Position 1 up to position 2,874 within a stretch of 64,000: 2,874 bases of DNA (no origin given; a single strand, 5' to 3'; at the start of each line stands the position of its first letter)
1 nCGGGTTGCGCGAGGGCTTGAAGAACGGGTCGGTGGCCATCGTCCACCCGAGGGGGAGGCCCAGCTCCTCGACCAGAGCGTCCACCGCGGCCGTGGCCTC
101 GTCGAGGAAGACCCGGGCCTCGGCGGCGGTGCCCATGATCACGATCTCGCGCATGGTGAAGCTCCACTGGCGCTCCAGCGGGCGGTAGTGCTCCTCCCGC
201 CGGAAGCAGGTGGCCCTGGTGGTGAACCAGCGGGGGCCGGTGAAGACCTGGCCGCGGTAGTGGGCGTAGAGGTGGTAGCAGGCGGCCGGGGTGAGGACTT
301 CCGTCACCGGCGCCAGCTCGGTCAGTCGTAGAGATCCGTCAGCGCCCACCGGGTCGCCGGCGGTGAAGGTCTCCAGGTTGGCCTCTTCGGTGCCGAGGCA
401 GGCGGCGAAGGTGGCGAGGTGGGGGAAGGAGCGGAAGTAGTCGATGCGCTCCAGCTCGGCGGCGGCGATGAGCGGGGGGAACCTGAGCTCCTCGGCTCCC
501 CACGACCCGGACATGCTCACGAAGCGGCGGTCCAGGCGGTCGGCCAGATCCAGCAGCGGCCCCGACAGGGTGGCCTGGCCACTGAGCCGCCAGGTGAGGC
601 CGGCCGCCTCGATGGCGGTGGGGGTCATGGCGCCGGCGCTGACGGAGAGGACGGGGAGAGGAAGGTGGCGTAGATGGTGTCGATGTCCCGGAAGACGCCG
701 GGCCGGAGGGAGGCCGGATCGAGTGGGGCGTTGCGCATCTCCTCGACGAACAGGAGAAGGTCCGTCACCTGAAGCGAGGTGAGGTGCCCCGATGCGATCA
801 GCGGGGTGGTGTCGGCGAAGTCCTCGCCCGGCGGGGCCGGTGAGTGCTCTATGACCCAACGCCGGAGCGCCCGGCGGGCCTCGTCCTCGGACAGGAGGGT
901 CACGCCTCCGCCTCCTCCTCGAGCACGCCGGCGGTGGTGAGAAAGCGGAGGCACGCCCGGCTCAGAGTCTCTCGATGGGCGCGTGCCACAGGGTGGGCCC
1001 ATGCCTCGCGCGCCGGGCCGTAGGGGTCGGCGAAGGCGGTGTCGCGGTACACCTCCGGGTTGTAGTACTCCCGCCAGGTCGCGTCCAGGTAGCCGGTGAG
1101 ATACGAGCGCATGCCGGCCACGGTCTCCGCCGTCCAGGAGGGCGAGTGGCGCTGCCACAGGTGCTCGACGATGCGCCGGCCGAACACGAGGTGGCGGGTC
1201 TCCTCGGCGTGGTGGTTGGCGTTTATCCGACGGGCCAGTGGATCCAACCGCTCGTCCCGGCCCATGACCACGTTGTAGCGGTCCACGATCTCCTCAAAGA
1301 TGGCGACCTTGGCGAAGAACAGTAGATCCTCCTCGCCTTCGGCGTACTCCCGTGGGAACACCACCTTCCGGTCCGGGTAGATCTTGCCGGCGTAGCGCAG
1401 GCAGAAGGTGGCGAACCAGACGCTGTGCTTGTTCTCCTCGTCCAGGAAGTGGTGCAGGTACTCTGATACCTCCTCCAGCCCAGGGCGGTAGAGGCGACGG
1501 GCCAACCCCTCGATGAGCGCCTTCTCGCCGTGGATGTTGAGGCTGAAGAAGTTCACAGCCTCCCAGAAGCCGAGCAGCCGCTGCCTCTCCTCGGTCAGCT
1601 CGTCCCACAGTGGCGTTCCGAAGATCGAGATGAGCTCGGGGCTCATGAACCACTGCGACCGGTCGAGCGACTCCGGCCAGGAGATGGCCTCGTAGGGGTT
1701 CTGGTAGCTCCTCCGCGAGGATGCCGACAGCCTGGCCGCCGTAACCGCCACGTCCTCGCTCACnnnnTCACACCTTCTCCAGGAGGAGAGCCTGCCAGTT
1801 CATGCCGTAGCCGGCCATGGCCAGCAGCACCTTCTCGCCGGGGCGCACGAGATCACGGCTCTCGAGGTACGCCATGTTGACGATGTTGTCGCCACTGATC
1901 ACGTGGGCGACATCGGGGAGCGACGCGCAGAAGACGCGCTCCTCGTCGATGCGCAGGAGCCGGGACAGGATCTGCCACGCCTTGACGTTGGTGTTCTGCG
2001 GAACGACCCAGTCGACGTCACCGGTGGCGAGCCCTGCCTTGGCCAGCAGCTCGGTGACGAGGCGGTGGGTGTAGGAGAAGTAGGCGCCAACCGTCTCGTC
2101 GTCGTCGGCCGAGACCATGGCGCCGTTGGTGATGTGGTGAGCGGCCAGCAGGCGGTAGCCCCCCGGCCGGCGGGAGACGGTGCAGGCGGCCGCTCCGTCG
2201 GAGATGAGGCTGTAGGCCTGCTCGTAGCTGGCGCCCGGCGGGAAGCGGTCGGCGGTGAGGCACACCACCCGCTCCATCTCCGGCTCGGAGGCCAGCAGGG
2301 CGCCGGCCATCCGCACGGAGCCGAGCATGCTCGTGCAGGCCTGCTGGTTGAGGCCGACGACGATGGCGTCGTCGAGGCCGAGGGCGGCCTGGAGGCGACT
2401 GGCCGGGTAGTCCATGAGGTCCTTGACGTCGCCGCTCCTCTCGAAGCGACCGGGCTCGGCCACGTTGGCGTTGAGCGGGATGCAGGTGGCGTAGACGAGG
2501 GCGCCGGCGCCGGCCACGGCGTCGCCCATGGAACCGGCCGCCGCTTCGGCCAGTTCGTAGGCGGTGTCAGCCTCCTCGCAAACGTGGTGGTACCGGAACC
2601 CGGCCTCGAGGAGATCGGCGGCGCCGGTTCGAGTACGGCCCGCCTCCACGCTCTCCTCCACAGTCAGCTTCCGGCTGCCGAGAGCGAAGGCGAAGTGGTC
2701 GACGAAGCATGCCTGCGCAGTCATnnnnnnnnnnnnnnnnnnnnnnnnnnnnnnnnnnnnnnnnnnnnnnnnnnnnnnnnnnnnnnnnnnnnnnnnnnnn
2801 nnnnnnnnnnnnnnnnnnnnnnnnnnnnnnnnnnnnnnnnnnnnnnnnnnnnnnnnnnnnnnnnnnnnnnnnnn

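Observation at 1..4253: Uncharacterised carrier-protein biosynthetic operon: acyl-AMP ligase, KAS III-like enzyme, AurF-type diiron oxygenase, ACP and SerRS-like aminoacyl ligase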

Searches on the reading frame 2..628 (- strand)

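Call 4: search_protein_families(library=pfam, proteins=[window:2-628:-], max_evalue=0.01)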
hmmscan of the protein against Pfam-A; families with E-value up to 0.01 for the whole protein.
window:2-628:- (209 aa): 1 family
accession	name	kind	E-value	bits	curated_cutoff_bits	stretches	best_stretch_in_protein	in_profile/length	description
PF00587.30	tRNA-synt_2b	-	0.00086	19.9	29.3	1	132-192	36-97/179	tRNA synthetase class II core domain (G, H, P, S and T)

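Call 5: search_protein_families(library=ncbifam, proteins=[window:2-628:-], max_evalue=0.01)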
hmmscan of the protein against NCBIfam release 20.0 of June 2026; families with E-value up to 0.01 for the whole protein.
window:2-628:- (209 aa): 2 families
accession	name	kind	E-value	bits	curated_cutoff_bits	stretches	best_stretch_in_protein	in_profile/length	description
NF005479.0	PRK07080.1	equivalog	4.6e-30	104.7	357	1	27-203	49-223/318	amino acid--[acyl-carrier-protein] ligase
NF002120.0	PRK00960.1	equivalog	0.0021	16.7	611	1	105-204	306-410/518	serine--tRNA ligase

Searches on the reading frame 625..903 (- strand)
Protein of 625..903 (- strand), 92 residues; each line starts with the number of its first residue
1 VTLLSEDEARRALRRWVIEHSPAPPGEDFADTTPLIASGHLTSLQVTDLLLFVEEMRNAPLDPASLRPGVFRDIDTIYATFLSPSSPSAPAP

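Call 4: search_protein_families(library=pfam, proteins=[window:625-903:-], max_evalue=0.01)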
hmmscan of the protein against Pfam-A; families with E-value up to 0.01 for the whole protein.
window:625-903:- (92 aa): 0 families

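Call 5: search_protein_families(library=ncbifam, proteins=[window:625-903:-], max_evalue=0.01)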
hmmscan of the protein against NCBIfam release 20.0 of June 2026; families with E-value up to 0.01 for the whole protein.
window:625-903:- (92 aa): 1 family
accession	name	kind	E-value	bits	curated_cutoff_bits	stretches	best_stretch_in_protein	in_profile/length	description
NF052616.1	ACP_for_OlsHI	equivalog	0.0021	18.4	130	1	11-58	6-54/83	ornithine lipid biosynthesis acyl carrier protein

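Call 69: search_solved_structures(query=window:625-903:-, max_evalue=10, show_alignments=1)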
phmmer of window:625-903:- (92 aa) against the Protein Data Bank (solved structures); distinct sequences matched with E-value up to 10: 9.
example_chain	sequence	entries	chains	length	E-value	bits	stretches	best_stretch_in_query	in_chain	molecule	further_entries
2n5h_A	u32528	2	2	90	8.9e-05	25.9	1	7-81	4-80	Peptidyl carrier protein PltL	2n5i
6o6e_E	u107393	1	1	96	0.00011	25.6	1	7-81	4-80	Peptidyl carrier protein PltL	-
9kc5_4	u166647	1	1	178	0.085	16.4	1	14-68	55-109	Light-harvesting complex protein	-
8e9g_G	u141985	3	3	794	0.22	15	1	9-48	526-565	NADH-quinone oxidoreductase subunit G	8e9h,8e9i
6cxt_A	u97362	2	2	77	0.3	14.6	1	26-80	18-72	Alpha/beta hydrolase fold protein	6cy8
2my5_A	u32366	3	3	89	0.7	13.4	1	25-89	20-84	Peptidyl carrier protein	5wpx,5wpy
8zo9_8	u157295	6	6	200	0.91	13.1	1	14-63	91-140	VCPI-8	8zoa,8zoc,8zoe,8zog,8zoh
5gik_A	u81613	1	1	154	1.7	12.2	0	15-51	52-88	Artificial ankyrin repeat protein_Ank(GAG)1D4 mutant -S45Y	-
9e5c_5o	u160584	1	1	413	1.7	12.2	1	13-54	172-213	FAP120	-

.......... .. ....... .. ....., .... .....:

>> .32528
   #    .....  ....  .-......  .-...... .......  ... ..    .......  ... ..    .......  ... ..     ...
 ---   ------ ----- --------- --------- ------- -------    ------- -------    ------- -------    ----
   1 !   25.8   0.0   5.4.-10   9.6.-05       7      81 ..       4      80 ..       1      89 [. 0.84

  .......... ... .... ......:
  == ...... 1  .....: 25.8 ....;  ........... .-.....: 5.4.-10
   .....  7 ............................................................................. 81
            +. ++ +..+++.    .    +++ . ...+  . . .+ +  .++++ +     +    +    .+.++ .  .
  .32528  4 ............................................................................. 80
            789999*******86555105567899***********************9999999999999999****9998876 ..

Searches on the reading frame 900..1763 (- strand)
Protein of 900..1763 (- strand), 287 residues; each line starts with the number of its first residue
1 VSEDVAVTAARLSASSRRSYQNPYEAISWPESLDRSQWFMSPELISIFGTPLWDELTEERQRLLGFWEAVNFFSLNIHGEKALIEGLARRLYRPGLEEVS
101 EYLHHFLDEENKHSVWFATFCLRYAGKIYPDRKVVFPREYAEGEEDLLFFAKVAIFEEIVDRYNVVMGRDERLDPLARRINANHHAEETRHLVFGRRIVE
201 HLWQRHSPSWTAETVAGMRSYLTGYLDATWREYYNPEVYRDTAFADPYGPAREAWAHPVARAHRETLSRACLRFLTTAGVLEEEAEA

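Call 4: search_protein_families(library=pfam, proteins=[window:900-1763:-], max_evalue=0.01)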
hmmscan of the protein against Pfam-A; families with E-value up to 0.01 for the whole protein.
window:900-1763:- (287 aa): 1 family
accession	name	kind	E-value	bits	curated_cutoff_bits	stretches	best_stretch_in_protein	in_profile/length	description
PF11583.14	AurF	-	1.5e-38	133.1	29.6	1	4-279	3-282/282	P-aminobenzoate N-oxygenase AurF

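Call 5: search_protein_families(library=ncbifam, proteins=[window:900-1763:-], max_evalue=0.01)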
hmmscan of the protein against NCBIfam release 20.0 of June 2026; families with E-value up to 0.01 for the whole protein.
window:900-1763:- (287 aa): 0 families

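Call 84: search_dna_similar(query=window:900-1763:-, collection=plasmids, mode=protein, max_evalue=0.00001, max_rows=25)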
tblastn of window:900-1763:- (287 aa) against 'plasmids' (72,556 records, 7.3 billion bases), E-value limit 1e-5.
Records with a match: 16; places in all: 16; records where one place covers at least 80% of the query: 10.
Best place of each record, by identity: <60% 16.
By first word of the organism name: Streptomyces 4; Rhodococcus 3; Agrobacterium 2; Pseudonocardia 2; Tistrella 1; Nostoc 1; Azospirillum 1; Gordonia 1; Photobacterium 1.
By predicted mobility (MOB-suite, as given by PLSDB): non-mobilizable 11; mobilizable 4; conjugative 1.
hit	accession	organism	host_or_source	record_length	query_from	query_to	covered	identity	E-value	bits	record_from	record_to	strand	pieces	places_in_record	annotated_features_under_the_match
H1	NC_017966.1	Tistrella mobilis KA081020-065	-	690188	20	287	93%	42.9%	8e-68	235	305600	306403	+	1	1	diiron oxygenase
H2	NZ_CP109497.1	Streptomyces sp. NBC_01431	-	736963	20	280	91%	41.5%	1e-55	200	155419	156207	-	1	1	diiron oxygenase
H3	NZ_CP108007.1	Streptomyces sp. NBC_00335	-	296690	22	285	92%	38.9%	1e-53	194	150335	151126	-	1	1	diiron oxygenase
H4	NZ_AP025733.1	Nostoc cf. commune SO-36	-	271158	22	283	91%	37.0%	6e-54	195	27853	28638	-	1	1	diiron oxygenase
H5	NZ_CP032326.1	Azospirillum argentinense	soil sample,Agricultural field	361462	25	283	90%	33.7%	5e-37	146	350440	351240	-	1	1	diiron oxygenase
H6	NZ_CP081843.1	Agrobacterium vitis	Vitis,Cell culture,South Africa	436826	22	241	77%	37.8%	4e-41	158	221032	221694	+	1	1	diiron oxygenase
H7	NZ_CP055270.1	Agrobacterium vitis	Vitis vinifera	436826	22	241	77%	37.8%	4e-41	158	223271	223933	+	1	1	diiron oxygenase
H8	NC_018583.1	Gordonia sp. KTR9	-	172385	27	282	89%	27.3%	1e-14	81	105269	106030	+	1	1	diiron oxygenase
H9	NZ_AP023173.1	Rhodococcus qingshengii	-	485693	22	286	92%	25.6%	9e-11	70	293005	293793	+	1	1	diiron oxygenase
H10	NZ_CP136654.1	Rhodococcus qingshengii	cell culture,soil from Antarctica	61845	27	282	89%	25.6%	4e-14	79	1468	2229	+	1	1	diiron oxygenase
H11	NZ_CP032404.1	Rhodococcus erythropolis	mixed culture,soil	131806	27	282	89%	25.6%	5e-14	79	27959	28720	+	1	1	diiron oxygenase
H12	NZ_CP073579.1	Photobacterium sp. GJ3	-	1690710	43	280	83%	23.6%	2e-10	69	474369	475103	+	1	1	record has no annotation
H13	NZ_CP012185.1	Pseudonocardia sp. EC080619-01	Apterostigma dentigerum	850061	22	196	61%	30.9%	2e-10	69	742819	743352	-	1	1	diiron oxygenase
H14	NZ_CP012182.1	Pseudonocardia sp. EC080610-09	Apterostigma dentigerum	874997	22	196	61%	30.9%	2e-10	69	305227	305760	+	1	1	diiron oxygenase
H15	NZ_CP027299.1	Streptomyces sp. SGAir0924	whole organism,air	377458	22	196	61%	30.4%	6e-12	73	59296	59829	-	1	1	diiron oxygenase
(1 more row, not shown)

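Call 85: get_annotated_region(hit=H1, flank=9000)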
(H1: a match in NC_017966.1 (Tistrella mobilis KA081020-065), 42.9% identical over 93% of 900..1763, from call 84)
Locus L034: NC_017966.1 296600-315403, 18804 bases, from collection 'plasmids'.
description: Tistrella mobilis KA081020-065 plasmid pTM2, complete sequence
organism: Tistrella mobilis KA081020-065 (NCBI taxid 1110502)
taxonomy: Bacteria; Pseudomonadota; Alphaproteobacteria; Geminicoccales; Geminicoccaceae; Tistrella; Tistrella mobilis; Tistrella mobilis KA081020-065
host: -; source: -; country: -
typing (MOB-suite, as given by PLSDB): non-mobilizable
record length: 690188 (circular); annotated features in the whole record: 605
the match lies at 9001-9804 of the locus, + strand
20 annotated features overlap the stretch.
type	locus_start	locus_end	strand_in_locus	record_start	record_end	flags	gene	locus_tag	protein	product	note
CDS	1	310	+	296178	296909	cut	-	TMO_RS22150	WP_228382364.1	Crp/Fnr family transcriptional regulator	GO:0006355 - regulation of DNA-templated transcription [Evidence IEA]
CDS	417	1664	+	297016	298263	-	-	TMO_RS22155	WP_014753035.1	AAA family ATPase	-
CDS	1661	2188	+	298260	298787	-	-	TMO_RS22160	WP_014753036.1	hypothetical protein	-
CDS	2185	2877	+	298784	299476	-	-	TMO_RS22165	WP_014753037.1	RNA ligase family protein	-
CDS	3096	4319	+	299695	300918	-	-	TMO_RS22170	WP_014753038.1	DUF2599 domain-containing protein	-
CDS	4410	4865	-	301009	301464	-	-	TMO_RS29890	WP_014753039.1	hypothetical protein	-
CDS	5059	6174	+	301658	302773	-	-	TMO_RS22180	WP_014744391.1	ISAs1 family transposase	-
CDS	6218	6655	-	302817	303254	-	-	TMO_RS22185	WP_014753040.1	hotdog domain-containing protein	-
CDS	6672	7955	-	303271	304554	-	-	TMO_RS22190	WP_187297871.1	MFS transporter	GO:0055085 - transmembrane transport [Evidence IEA]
CDS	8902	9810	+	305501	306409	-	-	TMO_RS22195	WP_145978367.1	diiron oxygenase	-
CDS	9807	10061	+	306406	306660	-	-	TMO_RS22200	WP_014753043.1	hypothetical protein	-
CDS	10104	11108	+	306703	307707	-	-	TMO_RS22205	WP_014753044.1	aminoacyl--tRNA ligase-related protein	-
CDS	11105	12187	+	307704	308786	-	-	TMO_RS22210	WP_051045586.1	nitronate monooxygenase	-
CDS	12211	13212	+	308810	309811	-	-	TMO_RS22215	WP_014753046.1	class I SAM-dependent methyltransferase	-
CDS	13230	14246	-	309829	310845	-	-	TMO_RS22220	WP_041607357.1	aldo/keto reductase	-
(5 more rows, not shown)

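Call 86: get_annotated_region(hit=H2, flank=9000)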
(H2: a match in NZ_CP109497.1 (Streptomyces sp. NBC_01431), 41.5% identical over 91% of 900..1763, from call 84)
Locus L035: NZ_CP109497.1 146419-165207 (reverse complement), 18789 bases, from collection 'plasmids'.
description: Streptomyces sp. NBC_01431 plasmid unnamed1, complete sequence
organism: Streptomyces sp. NBC_01431 (NCBI taxid 2903863)
taxonomy: Bacteria; Actinomycetota; Actinomycetes; Kitasatosporales; Streptomycetaceae; Streptomyces; Streptomyces sp. NBC 01431
host: -; source: -; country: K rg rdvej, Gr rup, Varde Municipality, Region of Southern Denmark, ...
typing (MOB-suite, as given by PLSDB): non-mobilizable
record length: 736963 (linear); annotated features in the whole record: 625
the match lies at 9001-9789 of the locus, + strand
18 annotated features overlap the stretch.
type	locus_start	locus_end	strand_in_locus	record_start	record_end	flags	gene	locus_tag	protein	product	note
CDS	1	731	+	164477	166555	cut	-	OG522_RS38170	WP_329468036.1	xanthine dehydrogenase family protein molybdopterin-binding subunit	-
CDS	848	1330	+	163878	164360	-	-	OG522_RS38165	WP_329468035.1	hemerythrin domain-containing protein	-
CDS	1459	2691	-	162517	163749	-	-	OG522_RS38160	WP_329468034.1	cytochrome P450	-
CDS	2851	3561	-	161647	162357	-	-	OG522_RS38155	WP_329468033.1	ScbR family autoregulator-binding transcription factor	-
CDS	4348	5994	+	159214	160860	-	-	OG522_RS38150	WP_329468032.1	acyl-CoA dehydrogenase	GO:0006635 - fatty acid beta-oxidation [Evidence IEA]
CDS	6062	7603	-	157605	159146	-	-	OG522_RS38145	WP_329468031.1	AMP-binding protein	-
CDS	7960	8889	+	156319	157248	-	-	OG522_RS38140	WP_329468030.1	hypothetical protein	-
CDS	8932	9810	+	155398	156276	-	-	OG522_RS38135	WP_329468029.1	diiron oxygenase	-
CDS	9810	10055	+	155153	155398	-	-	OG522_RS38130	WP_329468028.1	phosphopantetheine-binding protein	-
CDS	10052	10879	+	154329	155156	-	-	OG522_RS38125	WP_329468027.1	hypothetical protein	-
CDS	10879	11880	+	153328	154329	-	-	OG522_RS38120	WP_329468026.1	nitronate monooxygenase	-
CDS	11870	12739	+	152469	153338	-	-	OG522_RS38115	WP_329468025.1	alpha/beta hydrolase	-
CDS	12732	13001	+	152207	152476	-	-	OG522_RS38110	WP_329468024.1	hypothetical protein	-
CDS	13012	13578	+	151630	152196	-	-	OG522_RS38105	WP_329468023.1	4'-phosphopantetheinyl transferase superfamily protein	-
CDS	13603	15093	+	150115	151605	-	-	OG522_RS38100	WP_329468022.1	APC family permease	-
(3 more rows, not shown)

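Call 87: get_annotated_region(hit=H4, flank=9000)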
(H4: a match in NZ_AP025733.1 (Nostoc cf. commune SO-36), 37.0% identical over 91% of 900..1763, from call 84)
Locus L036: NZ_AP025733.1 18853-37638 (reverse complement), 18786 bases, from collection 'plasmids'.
description: Nostoc cf. commune SO-36 plasmid pANSO36A, complete sequence
organism: Nostoc cf. commune SO-36 (NCBI taxid 449208)
taxonomy: Bacteria; Cyanobacteriota; Cyanophyceae; Nostocales; Nostocaceae; Nostoc; Nostoc commune; Nostoc cf. commune SO-36
host: -; source: -; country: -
typing (MOB-suite, as given by PLSDB): non-mobilizable
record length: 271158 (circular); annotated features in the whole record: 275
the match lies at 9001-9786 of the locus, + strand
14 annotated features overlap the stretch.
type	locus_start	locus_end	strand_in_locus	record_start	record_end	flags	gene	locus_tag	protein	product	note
CDS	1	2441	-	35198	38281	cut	-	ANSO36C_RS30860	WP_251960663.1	calcium-binding protein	-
CDS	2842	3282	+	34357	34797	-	-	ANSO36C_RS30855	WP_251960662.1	helix-turn-helix domain-containing protein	-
CDS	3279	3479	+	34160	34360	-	-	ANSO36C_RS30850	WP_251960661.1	hypothetical protein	-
CDS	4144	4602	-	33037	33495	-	-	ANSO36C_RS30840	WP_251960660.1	TniQ family protein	-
CDS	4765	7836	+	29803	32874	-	-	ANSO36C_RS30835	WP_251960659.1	amino acid adenylation domain-containing protein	-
CDS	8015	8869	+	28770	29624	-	-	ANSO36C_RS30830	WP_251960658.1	hypothetical protein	-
CDS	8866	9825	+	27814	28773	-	-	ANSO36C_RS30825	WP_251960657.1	diiron oxygenase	-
CDS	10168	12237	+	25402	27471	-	-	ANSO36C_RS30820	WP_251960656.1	DUF6851 domain-containing protein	-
CDS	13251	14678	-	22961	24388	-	-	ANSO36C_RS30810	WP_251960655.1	DNA cytosine methyltransferase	-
CDS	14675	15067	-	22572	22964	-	-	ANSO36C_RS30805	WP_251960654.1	ASCH domain-containing protein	-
CDS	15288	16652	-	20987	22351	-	dnaB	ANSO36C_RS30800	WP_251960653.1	replicative DNA helicase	GO:0006260 - DNA replication [Evidence IEA]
CDS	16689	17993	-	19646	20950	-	-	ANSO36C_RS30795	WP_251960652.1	helix-turn-helix domain-containing protein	-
CDS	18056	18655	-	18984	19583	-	-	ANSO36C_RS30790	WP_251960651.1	alpha-ketoglutarate-dependent dioxygenase AlkB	-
CDS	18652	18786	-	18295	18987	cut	-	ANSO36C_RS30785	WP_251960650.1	hypothetical protein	-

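Call 88: get_annotated_region(hit=H6, flank=9000)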
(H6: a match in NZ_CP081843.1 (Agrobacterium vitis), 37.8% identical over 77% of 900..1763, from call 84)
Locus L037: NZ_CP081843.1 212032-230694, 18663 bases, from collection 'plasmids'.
description: Agrobacterium vitis strain F2/5 plasmid unnamed5, complete sequence
organism: Agrobacterium vitis (NCBI taxid 373)
taxonomy: Bacteria; Pseudomonadota; Alphaproteobacteria; Hyphomicrobiales; Rhizobiaceae; Agrobacterium; Agrobacterium vitis
host: -; source: Vitis,Cell culture,South Africa; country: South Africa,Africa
typing (MOB-suite, as given by PLSDB): non-mobilizable; replicon rep_cluster_287
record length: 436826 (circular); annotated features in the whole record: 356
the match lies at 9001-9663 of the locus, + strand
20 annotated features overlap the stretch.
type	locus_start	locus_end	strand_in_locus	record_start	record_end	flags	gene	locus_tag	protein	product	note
CDS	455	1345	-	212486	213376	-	-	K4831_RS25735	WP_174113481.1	LysR family transcriptional regulator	-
CDS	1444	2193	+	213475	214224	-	-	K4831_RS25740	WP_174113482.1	sulfite exporter TauE/SafE family protein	GO:0006810 - transport [Evidence IEA]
CDS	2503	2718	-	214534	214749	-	-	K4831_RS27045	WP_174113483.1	transposase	GO:0006313 - DNA transposition [Evidence IEA]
CDS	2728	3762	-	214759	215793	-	ftrA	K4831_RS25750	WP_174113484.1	transcriptional regulator FtrA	GO:0006355 - regulation of DNA-templated transcription [Evidence IEA]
CDS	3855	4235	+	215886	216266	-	-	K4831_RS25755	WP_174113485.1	nuclear transport factor 2 family protein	-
CDS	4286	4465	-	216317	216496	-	-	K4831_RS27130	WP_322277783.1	hypothetical protein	-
CDS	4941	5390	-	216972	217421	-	-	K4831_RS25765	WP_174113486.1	MerR family transcriptional regulator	GO:0006355 - regulation of DNA-templated transcription [Evidence IEA]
CDS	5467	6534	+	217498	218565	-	-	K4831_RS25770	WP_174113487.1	SDR family oxidoreductase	-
CDS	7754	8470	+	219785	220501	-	-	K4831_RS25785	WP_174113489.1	IS6 family transposase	-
CDS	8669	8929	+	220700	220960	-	-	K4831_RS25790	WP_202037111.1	hypothetical protein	-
CDS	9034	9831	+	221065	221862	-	-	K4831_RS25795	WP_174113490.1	diiron oxygenase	-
CDS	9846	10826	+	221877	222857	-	-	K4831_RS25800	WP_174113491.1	nitronate monooxygenase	-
CDS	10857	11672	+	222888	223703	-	-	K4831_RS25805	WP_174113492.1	hypothetical protein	-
CDS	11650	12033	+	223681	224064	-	-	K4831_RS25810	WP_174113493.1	hypothetical protein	-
CDS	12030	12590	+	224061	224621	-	-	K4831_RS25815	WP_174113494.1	4'-phosphopantetheinyl transferase superfamily protein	-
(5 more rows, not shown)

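Call 89: get_annotated_region(hit=H5, flank=9000)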
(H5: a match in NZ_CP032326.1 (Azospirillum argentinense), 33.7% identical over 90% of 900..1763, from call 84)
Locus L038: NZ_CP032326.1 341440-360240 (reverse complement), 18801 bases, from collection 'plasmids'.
description: Azospirillum argentinense strain MTCC4035 plasmid p5, complete sequence
organism: Azospirillum argentinense (NCBI taxid 2970906)
taxonomy: Bacteria; Pseudomonadota; Alphaproteobacteria; Rhodospirillales; Azospirillaceae; Azospirillum; Azospirillum argentinense
host: -; source: soil sample,Agricultural field; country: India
typing (MOB-suite, as given by PLSDB): conjugative; relaxase MOBP,MOBQ; mating-pair formation MPF_T
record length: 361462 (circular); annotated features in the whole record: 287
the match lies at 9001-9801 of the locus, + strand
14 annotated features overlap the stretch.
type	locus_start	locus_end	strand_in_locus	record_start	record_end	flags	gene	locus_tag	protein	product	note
CDS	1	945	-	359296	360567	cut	-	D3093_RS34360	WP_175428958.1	MATE family efflux transporter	GO:0006855 - xenobiotic transmembrane transport [Evidence IEA]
CDS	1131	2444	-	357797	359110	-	-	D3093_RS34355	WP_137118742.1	aspartyl/asparaginyl beta-hydroxylase domain-containing protein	-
CDS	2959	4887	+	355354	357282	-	-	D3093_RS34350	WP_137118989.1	aminotransferase class III-fold pyridoxal phosphate-dependent enzyme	-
CDS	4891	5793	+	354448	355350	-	-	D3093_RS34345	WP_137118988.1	metal-dependent hydrolase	-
CDS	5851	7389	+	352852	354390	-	-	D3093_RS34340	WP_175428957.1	amino acid adenylation domain-containing protein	-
CDS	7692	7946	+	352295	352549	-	-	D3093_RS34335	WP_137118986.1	acyl carrier protein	-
CDS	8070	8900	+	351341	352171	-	-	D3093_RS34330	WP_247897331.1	SAM-dependent methyltransferase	-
CDS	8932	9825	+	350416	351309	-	-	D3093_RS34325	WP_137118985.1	diiron oxygenase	-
CDS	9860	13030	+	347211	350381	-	-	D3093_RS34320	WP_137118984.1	non-ribosomal peptide synthetase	-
CDS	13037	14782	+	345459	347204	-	-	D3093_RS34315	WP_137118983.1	polyketide synthase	-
CDS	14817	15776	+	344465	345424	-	-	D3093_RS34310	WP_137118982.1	TauD/TfdA family dioxygenase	-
CDS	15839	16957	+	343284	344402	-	blsG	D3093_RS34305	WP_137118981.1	arginine 2,3-aminomutase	GO:0006525 - arginine metabolic process [Evidence IEA]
CDS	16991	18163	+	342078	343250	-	-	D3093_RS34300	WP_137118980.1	aminotransferase class I/II-fold pyridoxal phosphate-dependent enzyme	GO:0009058 - biosynthetic process [Evidence IEA]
CDS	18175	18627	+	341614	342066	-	-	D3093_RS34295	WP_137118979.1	hypothetical protein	-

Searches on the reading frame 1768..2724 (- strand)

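Call 4: search_protein_families(library=pfam, proteins=[window:1768-2724:-], max_evalue=0.01)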
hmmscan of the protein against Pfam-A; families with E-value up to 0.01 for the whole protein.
window:1768-2724:- (318 aa): 2 families
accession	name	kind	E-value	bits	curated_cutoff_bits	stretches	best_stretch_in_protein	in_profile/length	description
PF08541.16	ACP_syn_III_C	-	4.9e-13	49.5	26.6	1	227-316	1-89/90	3-Oxoacyl-[acyl-carrier-protein (ACP)] synthase III C terminal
PF08545.16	ACP_syn_III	-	2.7e-05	24.4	24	1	127-201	4-80/80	3-Oxoacyl-[acyl-carrier-protein (ACP)] synthase III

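Call 5: search_protein_families(library=ncbifam, proteins=[window:1768-2724:-], max_evalue=0.01)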
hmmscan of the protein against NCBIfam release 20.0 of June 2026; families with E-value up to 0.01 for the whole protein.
window:1768-2724:- (318 aa): 7 families
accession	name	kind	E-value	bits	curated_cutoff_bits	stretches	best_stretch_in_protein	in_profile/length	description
NF005541.0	PRK07204.1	equivalog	3.5e-13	49.6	402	2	218-316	231-328/329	beta-ketoacyl-ACP synthase III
NF005308.0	PRK06840.1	equivalog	2.6e-12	46.4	315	2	222-315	242-333/339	3-oxoacyl-ACP synthase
TIGR00747.1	fabH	subfamily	2.6e-11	43.2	292.1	1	222-315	228-320/322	beta-ketoacyl-ACP synthase III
NF006829.0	PRK09352.1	subfamily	1.7e-09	37.1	249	1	221-316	226-320/322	beta-ketoacyl-ACP synthase 3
NF003274.0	PRK04262.1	equivalog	1.7e-06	27.3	244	1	213-313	205-304/347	hydroxymethylglutaryl-CoA synthase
TIGR00748.1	HMG_CoA_syn_Arc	equivalog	6.7e-05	22.3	353.35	1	213-312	204-302/345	hydroxymethylglutaryl-CoA synthase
NF004623.0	PRK05963.1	equivalog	0.00027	20.3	437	1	215-315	227-326/328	beta-ketoacyl-ACP synthase III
